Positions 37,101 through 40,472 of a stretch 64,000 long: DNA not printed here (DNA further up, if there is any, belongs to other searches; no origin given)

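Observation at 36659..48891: A ~12.2-kb CRISPR-Cas9 + PstI-like R-M + double-integrase cassette bracketed by imperfect direct repeats: candidate self-mobilising defence island inside a conjugative replicon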

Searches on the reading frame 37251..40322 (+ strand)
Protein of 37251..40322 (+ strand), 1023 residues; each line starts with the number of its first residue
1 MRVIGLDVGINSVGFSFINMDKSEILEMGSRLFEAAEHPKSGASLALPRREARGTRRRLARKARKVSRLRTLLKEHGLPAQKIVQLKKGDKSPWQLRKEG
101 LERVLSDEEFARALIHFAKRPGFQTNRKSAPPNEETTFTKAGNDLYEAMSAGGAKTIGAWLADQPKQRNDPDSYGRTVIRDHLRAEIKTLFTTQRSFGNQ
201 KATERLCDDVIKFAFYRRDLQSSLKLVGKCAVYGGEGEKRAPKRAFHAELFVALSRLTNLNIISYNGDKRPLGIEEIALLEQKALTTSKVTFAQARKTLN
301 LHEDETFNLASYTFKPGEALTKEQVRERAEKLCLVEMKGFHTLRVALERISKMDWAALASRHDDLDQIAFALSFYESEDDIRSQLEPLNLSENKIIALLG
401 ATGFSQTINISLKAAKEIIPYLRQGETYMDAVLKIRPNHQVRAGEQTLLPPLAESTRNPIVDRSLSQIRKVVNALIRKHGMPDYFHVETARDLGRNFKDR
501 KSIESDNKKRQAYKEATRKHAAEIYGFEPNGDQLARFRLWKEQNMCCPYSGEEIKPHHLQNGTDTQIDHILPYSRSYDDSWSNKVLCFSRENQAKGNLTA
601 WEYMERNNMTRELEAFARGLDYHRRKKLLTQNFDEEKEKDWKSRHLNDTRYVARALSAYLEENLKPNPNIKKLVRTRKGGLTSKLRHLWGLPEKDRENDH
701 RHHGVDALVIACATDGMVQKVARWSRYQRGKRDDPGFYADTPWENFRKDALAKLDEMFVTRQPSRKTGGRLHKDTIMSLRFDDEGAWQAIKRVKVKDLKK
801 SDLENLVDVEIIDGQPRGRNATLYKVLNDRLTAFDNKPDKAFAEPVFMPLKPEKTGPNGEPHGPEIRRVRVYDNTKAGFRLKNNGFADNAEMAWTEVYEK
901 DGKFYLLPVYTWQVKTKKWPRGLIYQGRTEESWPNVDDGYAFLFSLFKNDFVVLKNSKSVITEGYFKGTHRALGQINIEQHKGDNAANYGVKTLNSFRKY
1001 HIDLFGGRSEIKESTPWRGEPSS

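Call 8: search_protein_families(library=pfam, proteins=[window:37251-40322:+])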
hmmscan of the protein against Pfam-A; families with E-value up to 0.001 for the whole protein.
window:37251-40322:+ (1023 aa): 3 families
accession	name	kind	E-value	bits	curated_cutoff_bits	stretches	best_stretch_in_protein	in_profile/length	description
PF13395.12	HNH_4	-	1.4e-23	83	22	1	547-601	1-54/54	HNH endonuclease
PF18541.7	RuvC_III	-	4.9e-17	62.9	26.2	1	638-732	3-143/179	RuvC endonuclease subdomain 3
PF22702.2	Cas9_RuvC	-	2.6e-07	31.2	27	1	649-720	4-73/151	Cas9 RuvC domain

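Call 69: search_solved_structures(query=window:37251-40322:+, max_evalue=0.00001)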
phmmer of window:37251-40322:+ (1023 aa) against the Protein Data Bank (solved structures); distinct sequences matched with E-value up to 0.00001: 49.
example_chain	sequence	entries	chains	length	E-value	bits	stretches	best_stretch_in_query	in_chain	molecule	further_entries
6jdq_A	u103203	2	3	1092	6.7e-159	534.2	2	3-730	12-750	CRISPR-associated endonuclease Cas9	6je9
8ja0_A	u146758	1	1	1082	1e-158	533.6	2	3-730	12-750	CRISPR-associated endonuclease Cas9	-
6kc8_A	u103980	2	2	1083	1e-158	533.6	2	3-730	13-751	CRISPR-associated endonuclease Cas9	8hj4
6jdv_A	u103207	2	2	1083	2.3e-157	529.1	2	3-730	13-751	CRISPR-associated endonuclease Cas9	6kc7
6je4_A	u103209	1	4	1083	2.9e-156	525.5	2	3-730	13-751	CRISPR-associated endonuclease Cas9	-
8hnt_A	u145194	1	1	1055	1.1e-152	513.6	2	3-731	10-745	CRISPR-associated endonuclease Cas9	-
8hnw_A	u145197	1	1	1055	2.5e-151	509.1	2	3-731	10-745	CRISPR-associated endonuclease Cas9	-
8hnv_A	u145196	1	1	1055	3.3e-150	505.4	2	3-731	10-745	CRISPR-associated endonuclease Cas9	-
9ar4_A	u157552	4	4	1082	6.2e-147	494.6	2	4-755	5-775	CRISPR-associated endonuclease Cas9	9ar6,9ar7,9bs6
8jtj_A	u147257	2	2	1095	1.2e-145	490.3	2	4-755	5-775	CRISPR-associated endonuclease Cas9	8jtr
8uza_A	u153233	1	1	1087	6.3e-144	484.6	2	4-755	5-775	CRISPR-associated endonuclease Cas9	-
8uzb_A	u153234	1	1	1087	4.3e-142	478.5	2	4-755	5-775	CRISPR-associated endonuclease Cas9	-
6je3_A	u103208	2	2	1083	4.8e-132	445.3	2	3-729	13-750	CRISPR-associated endonuclease Cas9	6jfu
21dz_A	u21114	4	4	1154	3.8e-130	439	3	225-738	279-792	CRISPR-associated endonuclease Cas9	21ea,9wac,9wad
8x5v_A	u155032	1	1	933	4.6e-105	355.9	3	4-491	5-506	BlCas9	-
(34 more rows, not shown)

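Call 82: find_homologous_proteins(query=window:37251-40322:+, max_evalue=1e-100)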
Query window:37251-40322:+ (1023 aa): 59 proteins with E <= 1e-100 among 8000 candidates.
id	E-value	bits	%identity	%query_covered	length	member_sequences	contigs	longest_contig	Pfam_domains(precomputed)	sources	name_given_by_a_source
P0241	0.0e+0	2360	100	100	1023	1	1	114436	PF13395.13,PF22702.3,PF18541.8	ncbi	-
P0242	0.0e+0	1962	83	100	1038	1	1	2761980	PF13395.13,PF22702.3,PF18541.8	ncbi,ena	-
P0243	0.0e+0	1784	71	77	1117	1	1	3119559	PF13395.13,PF18470.7,PF22702.3,PF18541.8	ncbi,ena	-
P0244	0.0e+0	1691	71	100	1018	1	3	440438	PF13395.13,PF22702.3,PF18541.8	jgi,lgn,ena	-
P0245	0.0e+0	1486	65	100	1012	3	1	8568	PF13395.13,PF22702.3,PF18541.8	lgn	-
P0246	0.0e+0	1271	61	95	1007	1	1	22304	PF13395.13,PF18470.7,PF22702.3,PF18541.8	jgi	-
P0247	1.2e-268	912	47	98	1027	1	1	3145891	PF13395.13,PF22702.3,PF18541.8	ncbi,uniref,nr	ncbi:type II CRISPR RNA-guided endonuclease Cas9 [Luteithermobacter gelatinilyticus]|uniref:type II 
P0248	1.8e-254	866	45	100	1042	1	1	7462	PF13395.13,PF18470.7,PF22702.3,PF18541.8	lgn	-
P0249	6.9e-247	840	45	99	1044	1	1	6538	PF13395.13,PF18470.7,PF18541.8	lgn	-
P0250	7.6e-245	834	43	98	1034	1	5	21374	PF13395.13,PF18470.7,PF18541.8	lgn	-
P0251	3.3e-244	832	44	99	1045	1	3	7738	PF13395.13,PF18470.7,PF18541.8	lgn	-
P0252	6.2e-239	814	44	99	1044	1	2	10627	PF13395.13,PF18470.7,PF18541.8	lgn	-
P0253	1.2e-231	790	43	99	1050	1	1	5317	PF13395.13,PF18470.7,PF22702.3,PF18541.8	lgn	-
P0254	1.8e-220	753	40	99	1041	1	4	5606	PF13395.13,PF01844.30,PF18470.7,PF22702.3,PF18541.8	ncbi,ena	-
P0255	2.2e-185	637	37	99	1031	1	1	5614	PF13395.13,PF22702.3,PF18541.8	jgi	-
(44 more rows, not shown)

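Call 83: find_encoding_contigs(protein=P0242, flank=10000, max_places=2)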
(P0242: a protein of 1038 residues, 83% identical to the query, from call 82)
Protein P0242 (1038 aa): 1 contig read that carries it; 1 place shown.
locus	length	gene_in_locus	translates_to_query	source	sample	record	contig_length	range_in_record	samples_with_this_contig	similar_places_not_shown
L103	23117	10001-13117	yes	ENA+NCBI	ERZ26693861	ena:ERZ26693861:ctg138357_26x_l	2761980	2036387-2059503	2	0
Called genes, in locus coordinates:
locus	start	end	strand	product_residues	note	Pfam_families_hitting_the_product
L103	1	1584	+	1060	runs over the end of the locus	PF04851:ResIII, PF00270:DEAD, PF19778:RE_endonuc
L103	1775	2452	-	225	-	PF02589:LUD_dom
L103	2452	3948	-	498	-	PF02589:LUD_dom, PF13187:Fer4_9 (faint), PF13183:Fer4_8, PF13534:Fer4_17 (faint), PF11870:LutB_C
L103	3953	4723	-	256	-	PF02754:CCG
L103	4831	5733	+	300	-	PF00126:HTH_1, PF03466:LysR_substrate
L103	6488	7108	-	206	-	PF00849:PseudoU_synth_2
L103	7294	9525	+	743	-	PF03971:IDH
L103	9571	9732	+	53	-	-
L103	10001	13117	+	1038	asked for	PF13395:HNH_4, PF18541:RuvC_III, PF22702:Cas9_RuvC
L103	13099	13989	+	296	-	PF01867:Cas_Cas1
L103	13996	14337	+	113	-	PF09827:CRISPR_Cas2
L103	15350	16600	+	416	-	PF00180:Iso_dh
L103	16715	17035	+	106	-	PF02617:ClpS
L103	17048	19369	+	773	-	PF02861:Clp_N, PF13401:AAA_22 (faint), PF00004:AAA, PF17871:AAA_lid_9, PF07724:AAA_2, PF00004:AAA, PF07728:AAA_5, PF10431:ClpB_D2-small, +6 more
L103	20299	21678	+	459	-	PF01554:MatE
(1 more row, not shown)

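Call 84: find_encoding_contigs(protein=P0244, flank=10000, max_places=2)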
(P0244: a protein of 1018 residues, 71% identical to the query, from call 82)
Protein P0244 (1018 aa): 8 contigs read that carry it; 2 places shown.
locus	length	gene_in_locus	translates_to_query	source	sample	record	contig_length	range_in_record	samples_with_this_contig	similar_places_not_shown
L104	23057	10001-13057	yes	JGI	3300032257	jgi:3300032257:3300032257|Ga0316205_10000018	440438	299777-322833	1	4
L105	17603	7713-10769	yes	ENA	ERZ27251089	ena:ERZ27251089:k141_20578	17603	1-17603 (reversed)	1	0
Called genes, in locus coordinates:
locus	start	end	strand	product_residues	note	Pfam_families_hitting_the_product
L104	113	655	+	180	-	PF01327:Pep_deformylase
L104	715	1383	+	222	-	PF08511:COQ9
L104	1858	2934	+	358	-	-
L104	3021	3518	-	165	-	PF00731:AIRC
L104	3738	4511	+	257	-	PF00990:GGDEF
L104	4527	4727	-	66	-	PF04325:DUF465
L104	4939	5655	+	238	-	PF00072:Response_reg, PF00486:Trans_reg_C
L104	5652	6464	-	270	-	PF00378:ECH_1, PF16113:ECH_2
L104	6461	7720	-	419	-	PF02737:3HCDH_N, PF00725:3HCDH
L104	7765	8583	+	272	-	PF00378:ECH_1, PF16113:ECH_2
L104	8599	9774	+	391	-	PF00266:Aminotran_5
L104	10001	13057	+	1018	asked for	PF13395:HNH_4, PF18541:RuvC_III, PF22702:Cas9_RuvC (weak)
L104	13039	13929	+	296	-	PF01867:Cas_Cas1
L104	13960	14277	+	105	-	PF09827:CRISPR_Cas2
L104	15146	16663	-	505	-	PF01970:TctA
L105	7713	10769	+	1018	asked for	PF13395:HNH_4, PF18541:RuvC_III, PF22702:Cas9_RuvC (weak)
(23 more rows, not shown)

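Call 90: search_protein_families(library=ncbifam, proteins=[window:37251-40322:+], max_evalue=0.00001)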
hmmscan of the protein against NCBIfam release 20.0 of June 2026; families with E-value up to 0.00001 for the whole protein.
window:37251-40322:+ (1023 aa): 2 families
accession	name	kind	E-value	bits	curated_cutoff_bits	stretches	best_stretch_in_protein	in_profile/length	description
TIGR01865.2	cas_Csn1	equivalog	2e-201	672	100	1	3-1006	2-1069/1070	type II CRISPR RNA-guided endonuclease Cas9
NF049971.1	CRISPR_Cas9d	exception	1.2e-41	143.3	375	1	454-979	459-965/986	type II CRISPR RNA-guided endonuclease Cas9d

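Call 91: list_cluster_members(proteins=[P0241, P0001, P0121, P0242, P0002])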
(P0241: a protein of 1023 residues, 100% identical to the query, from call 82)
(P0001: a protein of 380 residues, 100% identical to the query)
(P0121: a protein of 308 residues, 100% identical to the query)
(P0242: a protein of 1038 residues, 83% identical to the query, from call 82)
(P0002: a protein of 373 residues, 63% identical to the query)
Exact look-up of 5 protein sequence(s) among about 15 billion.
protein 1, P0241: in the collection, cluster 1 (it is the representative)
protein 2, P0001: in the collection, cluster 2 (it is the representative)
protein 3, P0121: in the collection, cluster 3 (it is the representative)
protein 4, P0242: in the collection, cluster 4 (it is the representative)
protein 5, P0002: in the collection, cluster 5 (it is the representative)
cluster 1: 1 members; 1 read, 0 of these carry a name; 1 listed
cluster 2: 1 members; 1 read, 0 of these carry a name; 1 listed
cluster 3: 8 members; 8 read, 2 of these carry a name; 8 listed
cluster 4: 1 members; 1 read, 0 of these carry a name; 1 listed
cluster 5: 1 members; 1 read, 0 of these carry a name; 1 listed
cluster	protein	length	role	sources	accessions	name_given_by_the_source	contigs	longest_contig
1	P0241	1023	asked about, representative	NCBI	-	-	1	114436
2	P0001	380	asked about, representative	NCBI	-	-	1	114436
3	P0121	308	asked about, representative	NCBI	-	-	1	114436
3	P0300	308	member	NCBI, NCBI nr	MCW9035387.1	MAG: DUF2493 domain-containing protein [Rhodospirillales bacterium] | DUF2493 domain-containing protein [Rhodospirillales bacterium]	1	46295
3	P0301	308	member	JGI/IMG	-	hypothetical protein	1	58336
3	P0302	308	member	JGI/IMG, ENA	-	-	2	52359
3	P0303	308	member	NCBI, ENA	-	-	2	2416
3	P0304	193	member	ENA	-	-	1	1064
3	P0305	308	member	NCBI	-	-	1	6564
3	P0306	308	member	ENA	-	-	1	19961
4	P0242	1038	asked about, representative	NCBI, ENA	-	-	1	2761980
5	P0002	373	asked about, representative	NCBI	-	-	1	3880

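Call 92: find_encoding_contigs(protein=P0302, flank=10000, max_places=4)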
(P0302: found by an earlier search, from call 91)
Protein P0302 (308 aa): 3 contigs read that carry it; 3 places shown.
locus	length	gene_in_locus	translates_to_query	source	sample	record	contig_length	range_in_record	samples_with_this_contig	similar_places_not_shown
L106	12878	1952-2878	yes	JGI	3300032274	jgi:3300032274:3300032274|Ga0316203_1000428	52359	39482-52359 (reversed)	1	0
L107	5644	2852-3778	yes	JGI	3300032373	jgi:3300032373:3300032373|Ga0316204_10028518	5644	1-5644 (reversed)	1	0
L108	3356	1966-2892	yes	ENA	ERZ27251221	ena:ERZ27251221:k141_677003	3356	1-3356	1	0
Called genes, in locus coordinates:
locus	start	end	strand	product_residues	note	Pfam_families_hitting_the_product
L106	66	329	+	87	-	PF14216:DUF4326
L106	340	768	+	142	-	-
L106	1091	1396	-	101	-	-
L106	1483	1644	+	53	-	-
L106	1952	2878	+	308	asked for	PF10686:YAcAr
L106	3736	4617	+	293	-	-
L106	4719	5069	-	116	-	-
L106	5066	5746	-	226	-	PF01656:CbiA, PF07015:VirC1, PF09140:MipZ (weak), PF10609:ParA (weak), PF13614:AAA_31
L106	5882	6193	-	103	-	-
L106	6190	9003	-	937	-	PF08751:TrwC, PF01443:Viral_helicase1 (faint), PF13086:AAA_11 (faint), PF13245:AAA_19, PF13604:AAA_30, PF13538:UvrD_C_2 (weak)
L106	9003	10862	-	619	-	PF02534:T4SS-DNA_transf, PF10412:TrwB_AAD_bind, PF12696:TraG-D_C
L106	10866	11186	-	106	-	-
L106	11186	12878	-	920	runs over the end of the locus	PF07916:TraG_N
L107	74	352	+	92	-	PF03693:ParD_antitoxin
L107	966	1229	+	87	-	PF14216:DUF4326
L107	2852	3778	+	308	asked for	PF10686:YAcAr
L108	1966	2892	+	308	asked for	PF10686:YAcAr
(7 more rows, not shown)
